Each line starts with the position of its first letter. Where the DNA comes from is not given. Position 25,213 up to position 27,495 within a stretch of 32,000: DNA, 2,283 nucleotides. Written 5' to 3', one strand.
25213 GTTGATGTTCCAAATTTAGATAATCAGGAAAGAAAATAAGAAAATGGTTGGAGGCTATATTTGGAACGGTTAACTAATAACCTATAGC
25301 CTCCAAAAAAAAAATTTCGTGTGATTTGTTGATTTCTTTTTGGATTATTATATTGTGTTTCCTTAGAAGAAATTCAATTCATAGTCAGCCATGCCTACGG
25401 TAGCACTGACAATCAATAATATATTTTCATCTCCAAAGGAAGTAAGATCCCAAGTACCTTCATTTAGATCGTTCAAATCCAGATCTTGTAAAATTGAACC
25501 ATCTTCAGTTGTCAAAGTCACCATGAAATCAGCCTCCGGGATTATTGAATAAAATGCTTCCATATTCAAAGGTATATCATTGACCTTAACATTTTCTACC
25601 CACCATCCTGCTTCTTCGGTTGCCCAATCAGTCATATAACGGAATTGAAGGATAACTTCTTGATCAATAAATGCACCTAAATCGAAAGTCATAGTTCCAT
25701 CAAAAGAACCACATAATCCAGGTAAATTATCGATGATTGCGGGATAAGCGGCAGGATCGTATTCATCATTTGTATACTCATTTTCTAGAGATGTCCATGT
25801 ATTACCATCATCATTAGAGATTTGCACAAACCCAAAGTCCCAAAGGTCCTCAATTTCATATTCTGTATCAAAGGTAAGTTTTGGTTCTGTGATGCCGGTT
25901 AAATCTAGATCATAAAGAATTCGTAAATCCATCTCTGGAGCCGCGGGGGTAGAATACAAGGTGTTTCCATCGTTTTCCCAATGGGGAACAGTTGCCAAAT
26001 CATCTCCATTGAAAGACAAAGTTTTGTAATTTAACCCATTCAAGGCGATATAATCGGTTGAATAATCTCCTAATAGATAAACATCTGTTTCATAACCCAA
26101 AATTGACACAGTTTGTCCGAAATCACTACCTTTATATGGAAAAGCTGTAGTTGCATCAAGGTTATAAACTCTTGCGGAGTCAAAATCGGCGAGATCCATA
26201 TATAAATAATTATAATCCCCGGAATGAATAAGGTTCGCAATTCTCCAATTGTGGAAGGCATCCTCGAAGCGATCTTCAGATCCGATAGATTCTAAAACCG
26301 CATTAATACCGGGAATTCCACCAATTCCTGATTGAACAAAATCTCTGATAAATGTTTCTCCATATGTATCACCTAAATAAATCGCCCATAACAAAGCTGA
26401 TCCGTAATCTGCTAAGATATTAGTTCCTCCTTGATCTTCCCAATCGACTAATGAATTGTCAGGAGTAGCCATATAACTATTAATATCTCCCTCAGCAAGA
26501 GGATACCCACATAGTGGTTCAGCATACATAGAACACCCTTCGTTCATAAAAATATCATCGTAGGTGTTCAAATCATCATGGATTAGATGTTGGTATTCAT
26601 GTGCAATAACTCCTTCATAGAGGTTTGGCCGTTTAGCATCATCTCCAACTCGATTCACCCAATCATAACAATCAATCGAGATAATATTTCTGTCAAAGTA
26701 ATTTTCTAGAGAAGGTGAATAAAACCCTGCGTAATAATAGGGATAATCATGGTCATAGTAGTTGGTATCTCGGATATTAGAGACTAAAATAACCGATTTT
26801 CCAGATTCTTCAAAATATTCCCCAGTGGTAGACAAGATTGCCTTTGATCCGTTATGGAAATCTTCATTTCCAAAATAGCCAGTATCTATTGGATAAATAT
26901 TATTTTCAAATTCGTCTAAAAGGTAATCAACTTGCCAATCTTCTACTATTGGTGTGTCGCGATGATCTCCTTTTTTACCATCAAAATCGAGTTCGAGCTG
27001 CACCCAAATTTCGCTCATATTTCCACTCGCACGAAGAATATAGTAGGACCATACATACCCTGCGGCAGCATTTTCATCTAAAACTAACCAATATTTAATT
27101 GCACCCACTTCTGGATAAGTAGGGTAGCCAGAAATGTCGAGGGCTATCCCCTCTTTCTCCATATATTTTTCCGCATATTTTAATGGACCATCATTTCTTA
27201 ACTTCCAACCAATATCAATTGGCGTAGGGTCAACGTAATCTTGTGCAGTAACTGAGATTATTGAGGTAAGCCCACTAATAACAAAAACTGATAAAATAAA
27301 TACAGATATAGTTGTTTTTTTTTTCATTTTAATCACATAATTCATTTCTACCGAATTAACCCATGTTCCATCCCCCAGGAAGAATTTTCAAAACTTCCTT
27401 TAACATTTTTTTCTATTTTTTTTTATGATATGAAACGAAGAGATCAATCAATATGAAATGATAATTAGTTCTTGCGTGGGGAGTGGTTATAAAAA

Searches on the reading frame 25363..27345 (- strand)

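Call 38: search_protein_families(library=pfam, proteins=[window:25363-27345:-], max_evalue=0.0001)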
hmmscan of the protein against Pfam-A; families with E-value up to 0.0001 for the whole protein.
window:25363-27345:- (660 aa): 1 family
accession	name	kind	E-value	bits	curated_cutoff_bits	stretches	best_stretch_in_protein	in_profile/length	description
PF20773.4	InhA-like_MAM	-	4.7e-16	59.3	26.9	1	460-589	37-163/191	Immune inhibitor A-like, MAM domain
